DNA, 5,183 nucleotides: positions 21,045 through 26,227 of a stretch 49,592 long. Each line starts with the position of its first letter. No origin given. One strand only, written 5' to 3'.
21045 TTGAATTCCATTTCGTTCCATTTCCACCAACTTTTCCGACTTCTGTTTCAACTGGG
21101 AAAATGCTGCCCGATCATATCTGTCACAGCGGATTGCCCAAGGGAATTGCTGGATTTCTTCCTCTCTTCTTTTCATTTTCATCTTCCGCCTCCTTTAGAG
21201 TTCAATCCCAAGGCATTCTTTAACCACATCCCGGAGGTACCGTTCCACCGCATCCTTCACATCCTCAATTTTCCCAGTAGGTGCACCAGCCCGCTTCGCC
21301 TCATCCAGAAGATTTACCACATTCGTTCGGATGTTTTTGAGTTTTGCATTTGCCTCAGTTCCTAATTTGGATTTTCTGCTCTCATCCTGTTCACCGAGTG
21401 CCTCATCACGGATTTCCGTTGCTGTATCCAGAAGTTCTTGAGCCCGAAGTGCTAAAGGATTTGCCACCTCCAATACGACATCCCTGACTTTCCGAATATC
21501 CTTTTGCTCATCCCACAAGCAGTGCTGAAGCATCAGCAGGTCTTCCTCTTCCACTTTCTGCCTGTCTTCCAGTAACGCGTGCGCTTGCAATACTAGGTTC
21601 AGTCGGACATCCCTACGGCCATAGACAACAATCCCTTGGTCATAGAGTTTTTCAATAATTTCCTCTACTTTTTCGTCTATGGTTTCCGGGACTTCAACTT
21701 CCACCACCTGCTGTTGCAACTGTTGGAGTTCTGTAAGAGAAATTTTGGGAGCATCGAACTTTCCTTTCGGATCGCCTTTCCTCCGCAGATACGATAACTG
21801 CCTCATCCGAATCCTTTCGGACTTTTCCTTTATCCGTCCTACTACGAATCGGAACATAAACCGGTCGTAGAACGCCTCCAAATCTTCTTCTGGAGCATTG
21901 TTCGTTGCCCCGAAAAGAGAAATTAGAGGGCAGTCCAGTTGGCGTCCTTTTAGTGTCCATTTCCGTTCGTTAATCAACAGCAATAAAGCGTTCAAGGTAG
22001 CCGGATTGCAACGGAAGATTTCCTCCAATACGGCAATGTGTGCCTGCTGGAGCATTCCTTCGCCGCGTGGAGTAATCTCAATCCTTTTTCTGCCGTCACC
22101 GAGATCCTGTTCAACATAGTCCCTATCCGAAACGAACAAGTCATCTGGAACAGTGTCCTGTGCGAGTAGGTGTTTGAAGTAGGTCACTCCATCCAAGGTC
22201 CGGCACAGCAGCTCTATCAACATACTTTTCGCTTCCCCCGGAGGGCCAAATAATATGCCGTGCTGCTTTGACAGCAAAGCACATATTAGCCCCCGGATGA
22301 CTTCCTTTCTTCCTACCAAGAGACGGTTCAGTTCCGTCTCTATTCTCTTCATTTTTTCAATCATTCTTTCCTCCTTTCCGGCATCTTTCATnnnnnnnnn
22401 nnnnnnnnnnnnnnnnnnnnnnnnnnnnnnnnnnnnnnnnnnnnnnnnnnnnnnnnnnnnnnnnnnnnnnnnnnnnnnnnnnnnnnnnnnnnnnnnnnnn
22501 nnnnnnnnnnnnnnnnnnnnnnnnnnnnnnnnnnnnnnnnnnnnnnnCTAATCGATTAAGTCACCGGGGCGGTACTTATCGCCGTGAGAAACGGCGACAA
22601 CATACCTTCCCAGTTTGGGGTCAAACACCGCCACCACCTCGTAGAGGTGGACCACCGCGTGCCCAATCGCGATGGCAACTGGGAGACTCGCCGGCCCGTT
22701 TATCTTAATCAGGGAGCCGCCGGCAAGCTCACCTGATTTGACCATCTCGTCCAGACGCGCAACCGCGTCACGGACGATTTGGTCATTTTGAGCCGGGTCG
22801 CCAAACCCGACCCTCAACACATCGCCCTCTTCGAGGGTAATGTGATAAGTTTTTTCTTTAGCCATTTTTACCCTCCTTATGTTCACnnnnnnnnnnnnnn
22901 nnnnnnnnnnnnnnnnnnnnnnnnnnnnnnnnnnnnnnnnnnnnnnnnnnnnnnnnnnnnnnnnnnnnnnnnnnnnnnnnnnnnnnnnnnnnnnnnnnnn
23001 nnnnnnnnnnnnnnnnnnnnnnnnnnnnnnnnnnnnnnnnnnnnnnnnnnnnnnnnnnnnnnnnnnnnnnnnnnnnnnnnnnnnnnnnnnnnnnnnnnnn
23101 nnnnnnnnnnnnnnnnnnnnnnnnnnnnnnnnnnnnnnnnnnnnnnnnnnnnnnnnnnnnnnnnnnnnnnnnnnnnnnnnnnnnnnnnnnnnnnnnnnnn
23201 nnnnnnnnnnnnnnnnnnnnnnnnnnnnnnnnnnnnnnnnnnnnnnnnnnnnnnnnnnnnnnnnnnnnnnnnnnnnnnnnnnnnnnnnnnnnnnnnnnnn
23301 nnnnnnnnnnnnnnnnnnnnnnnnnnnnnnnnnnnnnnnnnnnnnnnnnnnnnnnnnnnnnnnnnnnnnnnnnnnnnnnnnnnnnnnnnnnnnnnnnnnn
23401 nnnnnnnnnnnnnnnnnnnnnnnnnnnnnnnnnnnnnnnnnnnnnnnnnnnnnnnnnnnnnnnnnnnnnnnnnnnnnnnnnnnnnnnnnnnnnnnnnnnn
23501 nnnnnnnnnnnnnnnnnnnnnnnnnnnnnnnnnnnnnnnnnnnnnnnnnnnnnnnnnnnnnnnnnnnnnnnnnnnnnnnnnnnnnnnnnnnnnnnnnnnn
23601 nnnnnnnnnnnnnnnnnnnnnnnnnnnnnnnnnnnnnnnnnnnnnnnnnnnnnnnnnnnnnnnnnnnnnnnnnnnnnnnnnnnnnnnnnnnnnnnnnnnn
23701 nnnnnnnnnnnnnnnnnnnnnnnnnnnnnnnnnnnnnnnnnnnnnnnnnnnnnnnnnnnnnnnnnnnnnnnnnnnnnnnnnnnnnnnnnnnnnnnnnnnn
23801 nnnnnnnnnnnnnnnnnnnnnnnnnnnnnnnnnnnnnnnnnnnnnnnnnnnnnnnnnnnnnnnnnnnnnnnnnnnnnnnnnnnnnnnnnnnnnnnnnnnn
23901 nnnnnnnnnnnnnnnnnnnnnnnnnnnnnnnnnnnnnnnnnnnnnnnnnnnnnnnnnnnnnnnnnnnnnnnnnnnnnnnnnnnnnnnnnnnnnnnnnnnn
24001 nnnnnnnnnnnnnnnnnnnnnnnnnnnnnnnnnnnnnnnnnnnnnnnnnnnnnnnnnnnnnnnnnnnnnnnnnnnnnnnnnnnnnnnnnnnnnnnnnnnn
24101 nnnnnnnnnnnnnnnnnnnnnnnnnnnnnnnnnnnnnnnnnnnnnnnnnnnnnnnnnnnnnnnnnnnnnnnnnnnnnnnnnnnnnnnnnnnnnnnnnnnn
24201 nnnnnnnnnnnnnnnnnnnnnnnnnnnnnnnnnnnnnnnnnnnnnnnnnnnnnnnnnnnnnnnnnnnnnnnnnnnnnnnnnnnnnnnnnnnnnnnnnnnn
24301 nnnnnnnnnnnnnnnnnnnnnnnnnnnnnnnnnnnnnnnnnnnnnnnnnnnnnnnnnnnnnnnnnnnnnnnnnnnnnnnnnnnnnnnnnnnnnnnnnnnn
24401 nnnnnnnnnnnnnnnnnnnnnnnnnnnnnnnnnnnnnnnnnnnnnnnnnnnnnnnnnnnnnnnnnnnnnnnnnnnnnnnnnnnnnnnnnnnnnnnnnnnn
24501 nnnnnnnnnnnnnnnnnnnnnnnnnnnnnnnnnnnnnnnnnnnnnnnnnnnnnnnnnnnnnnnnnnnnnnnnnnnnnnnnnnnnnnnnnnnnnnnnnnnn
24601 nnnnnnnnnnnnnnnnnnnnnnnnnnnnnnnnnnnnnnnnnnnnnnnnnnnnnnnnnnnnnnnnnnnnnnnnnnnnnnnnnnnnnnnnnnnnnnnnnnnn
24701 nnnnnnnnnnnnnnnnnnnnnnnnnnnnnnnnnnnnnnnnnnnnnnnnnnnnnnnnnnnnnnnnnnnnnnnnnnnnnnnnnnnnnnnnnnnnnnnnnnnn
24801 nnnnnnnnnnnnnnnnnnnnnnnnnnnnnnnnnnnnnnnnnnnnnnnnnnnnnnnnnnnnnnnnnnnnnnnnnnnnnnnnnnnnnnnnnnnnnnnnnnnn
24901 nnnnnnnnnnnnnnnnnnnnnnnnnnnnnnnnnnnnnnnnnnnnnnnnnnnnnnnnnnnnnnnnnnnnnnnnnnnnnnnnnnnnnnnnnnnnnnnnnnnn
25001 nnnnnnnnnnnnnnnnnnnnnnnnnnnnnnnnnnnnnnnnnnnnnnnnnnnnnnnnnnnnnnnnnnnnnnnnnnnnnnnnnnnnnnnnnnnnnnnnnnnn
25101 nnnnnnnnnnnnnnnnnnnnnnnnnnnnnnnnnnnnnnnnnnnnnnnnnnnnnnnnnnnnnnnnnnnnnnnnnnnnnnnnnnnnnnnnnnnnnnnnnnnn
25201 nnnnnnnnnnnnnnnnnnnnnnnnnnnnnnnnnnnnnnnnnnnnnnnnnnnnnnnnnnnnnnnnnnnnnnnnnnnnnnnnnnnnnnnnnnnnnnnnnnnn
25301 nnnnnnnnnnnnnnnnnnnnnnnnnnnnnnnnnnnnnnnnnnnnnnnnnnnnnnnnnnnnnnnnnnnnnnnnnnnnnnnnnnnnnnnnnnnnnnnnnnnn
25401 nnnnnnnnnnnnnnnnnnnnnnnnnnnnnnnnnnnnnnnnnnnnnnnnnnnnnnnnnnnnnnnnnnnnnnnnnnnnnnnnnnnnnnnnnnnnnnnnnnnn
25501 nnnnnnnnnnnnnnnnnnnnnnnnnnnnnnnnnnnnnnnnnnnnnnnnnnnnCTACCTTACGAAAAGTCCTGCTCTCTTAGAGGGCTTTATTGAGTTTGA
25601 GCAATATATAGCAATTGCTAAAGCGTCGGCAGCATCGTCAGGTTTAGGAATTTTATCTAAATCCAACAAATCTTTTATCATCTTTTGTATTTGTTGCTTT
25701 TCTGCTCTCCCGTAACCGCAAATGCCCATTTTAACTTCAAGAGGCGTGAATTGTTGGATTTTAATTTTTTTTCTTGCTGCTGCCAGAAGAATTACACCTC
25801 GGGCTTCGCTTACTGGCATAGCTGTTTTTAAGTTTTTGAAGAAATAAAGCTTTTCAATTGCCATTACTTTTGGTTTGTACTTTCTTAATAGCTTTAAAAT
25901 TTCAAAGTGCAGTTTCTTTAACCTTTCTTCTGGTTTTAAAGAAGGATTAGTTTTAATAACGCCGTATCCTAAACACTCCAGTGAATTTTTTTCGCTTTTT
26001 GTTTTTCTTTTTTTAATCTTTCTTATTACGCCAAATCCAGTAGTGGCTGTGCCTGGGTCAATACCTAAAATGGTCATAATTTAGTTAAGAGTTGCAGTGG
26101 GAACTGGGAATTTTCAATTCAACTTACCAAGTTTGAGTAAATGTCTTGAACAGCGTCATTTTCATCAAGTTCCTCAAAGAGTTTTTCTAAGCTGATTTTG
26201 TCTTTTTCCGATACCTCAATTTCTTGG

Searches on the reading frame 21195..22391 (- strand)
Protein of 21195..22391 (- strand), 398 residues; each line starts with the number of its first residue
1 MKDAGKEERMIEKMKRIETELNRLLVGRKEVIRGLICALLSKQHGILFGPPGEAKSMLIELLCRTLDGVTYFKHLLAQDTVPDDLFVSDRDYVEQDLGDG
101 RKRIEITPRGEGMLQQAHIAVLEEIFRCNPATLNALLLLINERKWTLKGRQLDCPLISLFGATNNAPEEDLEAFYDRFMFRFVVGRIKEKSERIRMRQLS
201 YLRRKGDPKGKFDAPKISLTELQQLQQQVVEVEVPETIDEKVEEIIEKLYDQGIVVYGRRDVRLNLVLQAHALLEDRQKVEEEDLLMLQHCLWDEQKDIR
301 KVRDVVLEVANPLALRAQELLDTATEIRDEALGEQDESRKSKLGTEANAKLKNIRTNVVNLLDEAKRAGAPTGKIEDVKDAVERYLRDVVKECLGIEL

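Call 4: search_protein_families(library=pfam, proteins=[window:21195-22391:-], max_evalue=0.01)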
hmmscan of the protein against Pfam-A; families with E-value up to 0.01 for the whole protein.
window:21195-22391:- (398 aa): 5 families
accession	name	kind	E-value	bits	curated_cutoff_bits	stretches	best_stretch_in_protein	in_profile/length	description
PF20030.5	bpMoxR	-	2.1e-33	115.6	27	1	13-226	2-204/205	MoxR domain in the MoxR-vWA-beta-propeller ternary systems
PF07728.20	AAA_5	-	4e-18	66.2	22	1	46-178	3-139/139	AAA domain (dynein-related subfamily)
PF17868.7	AAA_lid_8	-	2.4e-14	53.3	22.8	1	238-306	2-72/72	AAA lid domain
PF07726.17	AAA_3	-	0.0001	22.7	27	1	44-179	1-130/131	ATPase family associated with various cellular activities (AAA)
PF13401.12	AAA_22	-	0.0077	17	27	0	41-86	4-51/130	AAA domain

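Call 5: search_protein_families(library=padloc, proteins=[window:21195-22391:-], max_evalue=0.01)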
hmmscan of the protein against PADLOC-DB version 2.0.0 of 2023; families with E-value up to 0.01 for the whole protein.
window:21195-22391:- (398 aa): 0 families

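Call 12: find_encoding_contigs(protein=window:21195-22391:-, flank=10000, max_places=10)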
Protein window:21195-22391:- (398 aa): 8 contigs read that carry it; 6 places shown.
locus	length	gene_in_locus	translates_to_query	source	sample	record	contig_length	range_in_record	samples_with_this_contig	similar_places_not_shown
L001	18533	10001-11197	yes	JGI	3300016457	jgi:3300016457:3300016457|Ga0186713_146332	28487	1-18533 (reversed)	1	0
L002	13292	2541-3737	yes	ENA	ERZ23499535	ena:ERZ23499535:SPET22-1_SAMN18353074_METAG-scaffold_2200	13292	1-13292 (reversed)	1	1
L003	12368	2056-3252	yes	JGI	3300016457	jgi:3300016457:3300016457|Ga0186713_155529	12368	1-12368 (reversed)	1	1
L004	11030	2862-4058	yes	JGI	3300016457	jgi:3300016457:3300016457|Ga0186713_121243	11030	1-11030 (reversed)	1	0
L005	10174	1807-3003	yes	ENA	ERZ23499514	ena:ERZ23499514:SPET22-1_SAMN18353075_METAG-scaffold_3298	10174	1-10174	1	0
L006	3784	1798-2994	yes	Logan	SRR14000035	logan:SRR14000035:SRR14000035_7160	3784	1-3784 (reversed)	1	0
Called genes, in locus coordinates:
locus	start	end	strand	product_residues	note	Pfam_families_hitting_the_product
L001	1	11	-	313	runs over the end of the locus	PF02739:5_3_exonuc_N, PF01367:5_3_exonuc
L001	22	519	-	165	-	PF07693:KAP_NTPase (faint), PF02367:TsaE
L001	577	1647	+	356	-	-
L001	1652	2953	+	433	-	PF00437:T2SSE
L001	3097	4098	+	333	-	PF06068:TIP49 (weak), PF05496:RuvB_N, PF00004:AAA, PF07728:AAA_5, PF17864:AAA_lid_4, PF05491:WHD_RuvB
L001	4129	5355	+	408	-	PF00932:LTD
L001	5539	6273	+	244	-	PF20772:TACO1_YebC_N, PF01709:Transcrip_reg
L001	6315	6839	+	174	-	PF02075:RuvC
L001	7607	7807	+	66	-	-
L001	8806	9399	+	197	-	-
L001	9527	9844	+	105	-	PF09620:Cas_csx3 (faint)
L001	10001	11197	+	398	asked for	PF20030:bpMoxR, PF07728:AAA_5, PF17868:AAA_lid_8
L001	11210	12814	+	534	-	-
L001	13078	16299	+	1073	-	-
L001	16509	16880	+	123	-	-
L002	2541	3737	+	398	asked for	PF20030:bpMoxR, PF07728:AAA_5, PF17868:AAA_lid_8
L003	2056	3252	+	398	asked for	PF20030:bpMoxR, PF07728:AAA_5, PF17868:AAA_lid_8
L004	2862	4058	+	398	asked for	PF20030:bpMoxR, PF07728:AAA_5, PF17868:AAA_lid_8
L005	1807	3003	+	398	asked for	PF20030:bpMoxR, PF07728:AAA_5, PF17868:AAA_lid_8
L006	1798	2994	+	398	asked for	PF20030:bpMoxR, PF07728:AAA_5, PF17868:AAA_lid_8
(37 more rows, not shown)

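Call 46: search_protein_families(library=phrogs, proteins=[window:21195-22391:-], max_evalue=0.01)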
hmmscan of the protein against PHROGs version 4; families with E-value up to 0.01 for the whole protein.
window:21195-22391:- (398 aa): 3 families
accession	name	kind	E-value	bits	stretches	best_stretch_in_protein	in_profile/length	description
phrog_19600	-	other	7.5e-66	223.8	1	9-367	48-397/447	ATPase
phrog_20895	-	other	2.1e-13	50.7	1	14-179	26-190/586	ATPase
phrog_26492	-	other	3.8e-11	43.2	1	12-182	19-188/618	ATPase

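Call 47: search_protein_families(library=ncbifam, proteins=[window:21195-22391:-], max_evalue=0.01)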
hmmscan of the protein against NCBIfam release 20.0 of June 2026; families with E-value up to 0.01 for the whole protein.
window:21195-22391:- (398 aa): 3 families
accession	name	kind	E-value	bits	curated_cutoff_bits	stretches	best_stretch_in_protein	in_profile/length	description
NF010054.0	PRK13531.1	equivalog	5.6e-36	124.6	681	1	8-346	5-339/498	ATPase RavA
TIGR02031.1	BchD-ChlD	equivalog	6.5e-07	28.4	499.55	1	52-286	26-260/608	magnesium chelatase ATPase subunit D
TIGR02902.1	spore_lonB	equivalog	0.0037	16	723.3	0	25-57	67-101/531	ATP-dependent protease LonB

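Call 55: find_homologous_proteins(query=window:21195-22391:-, max_evalue=1e-30)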
Query window:21195-22391:- (398 aa): 31 proteins with E <= 1e-30 among 8000 candidates.
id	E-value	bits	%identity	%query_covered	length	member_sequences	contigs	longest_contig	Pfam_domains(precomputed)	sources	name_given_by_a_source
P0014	1.1e-254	862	100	100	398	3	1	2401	PF20030.6,PF17868.8,PF07728.21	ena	-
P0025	1.3e-120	421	52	97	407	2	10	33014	PF20030.6,PF17868.8,PF07728.21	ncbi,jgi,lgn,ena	-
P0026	1.2e-119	418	51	97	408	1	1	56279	PF20030.6,PF17868.8,PF07728.21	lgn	-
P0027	1.8e-117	411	50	97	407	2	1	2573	PF20030.6,PF17868.8,PF07728.21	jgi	jgi:MoxR-like ATPase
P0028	2.1e-117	410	51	97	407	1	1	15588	PF20030.6,PF17868.8,PF07728.21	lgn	-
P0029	1.5e-116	408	50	97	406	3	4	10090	PF20030.6,PF17868.8,PF07728.21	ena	-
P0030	3.1e-115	403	50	98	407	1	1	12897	PF20030.6,PF17868.8,PF07728.21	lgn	-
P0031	1.9e-114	401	50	97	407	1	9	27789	PF20030.6,PF17868.8,PF07728.21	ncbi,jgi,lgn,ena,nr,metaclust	ncbi:MAG: hypothetical protein AUJ25_00075 [Parcubacteria group bacterium CG1_02_37_13]|nr:MAG: hypo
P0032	3.8e-114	400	50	97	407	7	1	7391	PF20030.6,PF17868.8,PF07728.21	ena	-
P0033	4.7e-114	399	50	98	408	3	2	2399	PF20030.6,PF17868.8,PF07728.21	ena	-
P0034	3.7e-106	373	47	97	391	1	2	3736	PF20030.6,PF17868.8,PF00004.36,PF07728.21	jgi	jgi:MoxR-like ATPase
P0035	6.4e-106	373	50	97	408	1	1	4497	PF20030.6,PF17868.8,PF07728.21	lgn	-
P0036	8.8e-104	366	48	97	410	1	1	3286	PF20030.6,PF17868.8,PF07728.21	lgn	-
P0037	9.1e-92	326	45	95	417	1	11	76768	PF20030.6,PF17868.8,PF07728.21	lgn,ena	-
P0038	1.9e-91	325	47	96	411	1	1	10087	PF20030.6,PF17868.8,PF07728.21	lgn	-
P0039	1.6e-88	315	44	98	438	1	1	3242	PF20030.6,PF17868.8,PF07728.21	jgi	jgi:MoxR-like ATPase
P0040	3.2e-59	219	36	96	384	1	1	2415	PF20030.6,PF17868.8,PF07726.18,PF07728.21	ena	-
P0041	4.4e-54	202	36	95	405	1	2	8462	PF20030.6,PF17868.8,PF07728.21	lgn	-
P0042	1.2e-53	201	34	96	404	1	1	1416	PF20030.6,PF17868.8,PF07728.21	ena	-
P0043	5.9e-53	198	35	93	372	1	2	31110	PF20030.6,PF17868.8,PF07728.21,PF20720.4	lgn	-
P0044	1.2e-52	197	35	93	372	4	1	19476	PF20030.6,PF17868.8,PF07728.21,PF13191.13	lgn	-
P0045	3.0e-52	196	36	93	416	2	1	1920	PF20030.6,PF17868.8,PF07728.21,PF13191.13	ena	-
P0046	4.0e-52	196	35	93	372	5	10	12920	PF20030.6,PF17868.8,PF07728.21,PF20720.4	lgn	-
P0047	4.3e-52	195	35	97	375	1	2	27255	PF20030.6,PF17868.8,PF07728.21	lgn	-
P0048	9.1e-52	194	37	93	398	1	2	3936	PF20030.6,PF17868.8,PF07728.21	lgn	-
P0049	8.5e-50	188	35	98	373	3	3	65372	PF20030.6,PF17868.8,PF07728.21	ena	-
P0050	1.7e-43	167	38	76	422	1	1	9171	PF20030.6,PF17868.8,PF07728.21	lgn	-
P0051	1.1e-39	155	30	97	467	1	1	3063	PF20030.6,PF17868.8,PF00004.36,PF07728.21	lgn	-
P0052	7.0e-37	145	34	97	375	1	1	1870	PF20030.6,PF17868.8,PF00158.33,PF07726.18,PF07728.21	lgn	-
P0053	1.6e-36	144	32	97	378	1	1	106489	PF20030.6,PF17868.8,PF07726.18,PF07728.21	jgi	jgi:MoxR-like ATPase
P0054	8.5e-35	139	32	97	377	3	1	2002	PF20030.6,PF17868.8,PF07726.18,PF07728.21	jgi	-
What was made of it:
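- The nearest named MoxR is from a Parcubacteria group bacterium, at 50% identity (call 55).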

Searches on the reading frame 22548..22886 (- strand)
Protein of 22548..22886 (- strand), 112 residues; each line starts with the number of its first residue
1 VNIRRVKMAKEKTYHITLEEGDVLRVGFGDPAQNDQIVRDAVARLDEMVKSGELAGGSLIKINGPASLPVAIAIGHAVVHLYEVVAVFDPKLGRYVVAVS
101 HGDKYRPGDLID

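Call 4: search_protein_families(library=pfam, proteins=[window:22548-22886:-], max_evalue=0.01)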
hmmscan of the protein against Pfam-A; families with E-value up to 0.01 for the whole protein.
window:22548-22886:- (112 aa): 1 family
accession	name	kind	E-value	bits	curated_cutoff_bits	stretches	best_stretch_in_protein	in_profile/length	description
PF09620.15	Cas_csx3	-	2.4e-05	24.5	21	1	79-111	45-77/78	CRISPR-associated protein (Cas_csx3)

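Call 5: search_protein_families(library=padloc, proteins=[window:22548-22886:-], max_evalue=0.01)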
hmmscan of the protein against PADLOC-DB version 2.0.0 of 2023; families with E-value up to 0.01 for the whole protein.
window:22548-22886:- (112 aa): 5 families
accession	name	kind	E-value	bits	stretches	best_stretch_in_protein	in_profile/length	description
PDLC01045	Csx3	-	5.3e-27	92.8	1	12-112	2-99/286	Csx3-AAA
PDLC01040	Csx3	-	2.2e-14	51.4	1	20-101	8-81/84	Csx3 (CARF)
PDLC01353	Csx3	-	4.5e-07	28.1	1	79-112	49-81/82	"CAS-I,CAS-III; associated"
PDLC01632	Csx3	-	3e-06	25.2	1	77-112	44-77/77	"CAS-I,CAS-III; associated"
PDLC01294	Csx3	-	7.1e-06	24.2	1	78-112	48-80/81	"CAS-I,CAS-III; associated"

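Call 46: search_protein_families(library=phrogs, proteins=[window:22548-22886:-], max_evalue=0.01)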
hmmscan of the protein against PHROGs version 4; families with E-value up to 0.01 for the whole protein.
window:22548-22886:- (112 aa): 0 families

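Call 47: search_protein_families(library=ncbifam, proteins=[window:22548-22886:-], max_evalue=0.01)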
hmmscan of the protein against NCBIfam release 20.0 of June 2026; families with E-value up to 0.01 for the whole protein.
window:22548-22886:- (112 aa): 1 family
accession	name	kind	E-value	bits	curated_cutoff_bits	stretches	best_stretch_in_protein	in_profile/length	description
TIGR02579.1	cas_csx3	equivalog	1.3e-05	25.4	55.4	1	78-112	49-82/83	CRISPR-associated ring nuclease Crn3/Csx3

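Call 57: search_solved_structures(query=window:22548-22865:-, max_evalue=1, show_alignments=2)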
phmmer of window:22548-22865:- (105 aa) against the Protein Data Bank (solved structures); distinct sequences matched with E-value up to 1: 7.
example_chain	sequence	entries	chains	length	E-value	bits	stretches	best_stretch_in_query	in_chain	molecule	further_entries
6yud_A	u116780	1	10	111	0.043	17.9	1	48-105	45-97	Uncharacterized protein AF_1864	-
6vjg_A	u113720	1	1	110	0.06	17.5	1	49-105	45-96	CRISPR-associated protein, Csx3 family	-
3wzi_A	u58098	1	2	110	0.06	17.5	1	49-105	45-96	Uncharacterized protein AF_1864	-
3wzg_A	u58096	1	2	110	0.083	17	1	50-105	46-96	Uncharacterized protein AF_1864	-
3wzh_A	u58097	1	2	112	0.086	17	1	51-105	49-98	Uncharacterized protein AF_1864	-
4ida_A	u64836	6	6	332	0.24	15.5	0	17-65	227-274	Ripening-induced protein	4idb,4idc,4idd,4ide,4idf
2eed_A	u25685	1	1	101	0.72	14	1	51-102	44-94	Filamin-B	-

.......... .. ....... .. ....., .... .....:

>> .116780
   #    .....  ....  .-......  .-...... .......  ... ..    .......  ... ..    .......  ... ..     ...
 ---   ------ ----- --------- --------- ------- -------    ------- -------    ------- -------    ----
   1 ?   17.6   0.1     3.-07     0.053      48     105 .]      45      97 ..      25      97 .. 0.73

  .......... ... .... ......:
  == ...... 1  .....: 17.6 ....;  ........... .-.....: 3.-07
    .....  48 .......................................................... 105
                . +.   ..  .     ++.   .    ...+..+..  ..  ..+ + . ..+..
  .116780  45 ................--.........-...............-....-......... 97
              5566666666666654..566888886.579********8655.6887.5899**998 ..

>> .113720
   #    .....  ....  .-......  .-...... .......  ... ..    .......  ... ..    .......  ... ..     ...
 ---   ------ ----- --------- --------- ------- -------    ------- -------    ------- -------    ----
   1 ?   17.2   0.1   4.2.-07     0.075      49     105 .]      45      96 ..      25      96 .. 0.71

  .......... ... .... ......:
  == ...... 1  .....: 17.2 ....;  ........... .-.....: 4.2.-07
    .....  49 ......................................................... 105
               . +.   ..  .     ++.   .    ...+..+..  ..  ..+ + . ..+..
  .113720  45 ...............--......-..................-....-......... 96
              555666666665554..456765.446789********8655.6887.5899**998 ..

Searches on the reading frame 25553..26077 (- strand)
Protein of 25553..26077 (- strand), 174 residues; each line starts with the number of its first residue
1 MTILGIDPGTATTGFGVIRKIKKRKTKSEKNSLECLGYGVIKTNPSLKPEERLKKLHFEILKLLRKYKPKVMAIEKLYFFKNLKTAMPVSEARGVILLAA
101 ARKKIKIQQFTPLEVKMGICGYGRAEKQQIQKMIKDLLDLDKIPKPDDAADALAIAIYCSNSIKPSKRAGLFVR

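Call 4: search_protein_families(library=pfam, proteins=[window:25553-26077:-], max_evalue=0.01)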
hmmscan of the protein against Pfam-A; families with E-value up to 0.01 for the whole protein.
window:25553-26077:- (174 aa): 1 family
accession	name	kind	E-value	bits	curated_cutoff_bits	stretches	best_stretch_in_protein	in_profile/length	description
PF02075.23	RuvC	-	1.9e-45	154.8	22.2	1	3-157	1-146/148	Crossover junction endodeoxyribonuclease RuvC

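Call 13: find_encoding_contigs(protein=window:25553-26077:-, flank=10000, max_places=10)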
Protein window:25553-26077:- (174 aa): 9 contigs read that carry it; 6 places shown.
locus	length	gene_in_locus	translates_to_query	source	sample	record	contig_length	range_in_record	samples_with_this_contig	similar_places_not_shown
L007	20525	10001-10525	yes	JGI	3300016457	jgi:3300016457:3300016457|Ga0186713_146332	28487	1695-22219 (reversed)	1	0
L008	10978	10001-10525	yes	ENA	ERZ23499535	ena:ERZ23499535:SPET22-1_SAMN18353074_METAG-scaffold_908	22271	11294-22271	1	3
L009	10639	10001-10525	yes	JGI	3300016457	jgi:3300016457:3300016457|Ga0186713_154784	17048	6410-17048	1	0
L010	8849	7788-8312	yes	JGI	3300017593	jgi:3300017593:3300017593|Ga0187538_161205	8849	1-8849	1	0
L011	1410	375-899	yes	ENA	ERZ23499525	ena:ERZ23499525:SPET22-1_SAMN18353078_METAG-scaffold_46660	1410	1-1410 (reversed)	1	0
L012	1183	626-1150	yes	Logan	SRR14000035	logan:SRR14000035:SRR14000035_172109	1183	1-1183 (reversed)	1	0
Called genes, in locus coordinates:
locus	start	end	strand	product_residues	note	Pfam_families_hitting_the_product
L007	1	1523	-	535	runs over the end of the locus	PF00989:PAS, PF08448:PAS_4 (weak), PF13188:PAS_8 (faint), PF13426:PAS_9, PF00989:PAS (weak), PF00512:HisKA, PF02518:HATPase_c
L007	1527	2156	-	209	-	-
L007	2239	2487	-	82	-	-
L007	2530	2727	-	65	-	-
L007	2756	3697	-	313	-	PF02739:5_3_exonuc_N, PF01367:5_3_exonuc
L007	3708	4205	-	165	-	PF07693:KAP_NTPase (faint), PF02367:TsaE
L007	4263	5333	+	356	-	-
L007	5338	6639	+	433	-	PF00437:T2SSE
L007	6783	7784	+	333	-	PF06068:TIP49 (weak), PF05496:RuvB_N, PF00004:AAA, PF07728:AAA_5, PF17864:AAA_lid_4, PF05491:WHD_RuvB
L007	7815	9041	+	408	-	PF00932:LTD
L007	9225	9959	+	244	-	PF20772:TACO1_YebC_N, PF01709:Transcrip_reg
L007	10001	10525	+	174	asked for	PF02075:RuvC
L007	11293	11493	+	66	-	-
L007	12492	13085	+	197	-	-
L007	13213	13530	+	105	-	PF09620:Cas_csx3 (faint)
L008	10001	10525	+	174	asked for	PF02075:RuvC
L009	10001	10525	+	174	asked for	PF02075:RuvC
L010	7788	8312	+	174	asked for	PF02075:RuvC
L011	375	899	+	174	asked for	PF02075:RuvC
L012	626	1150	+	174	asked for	PF02075:RuvC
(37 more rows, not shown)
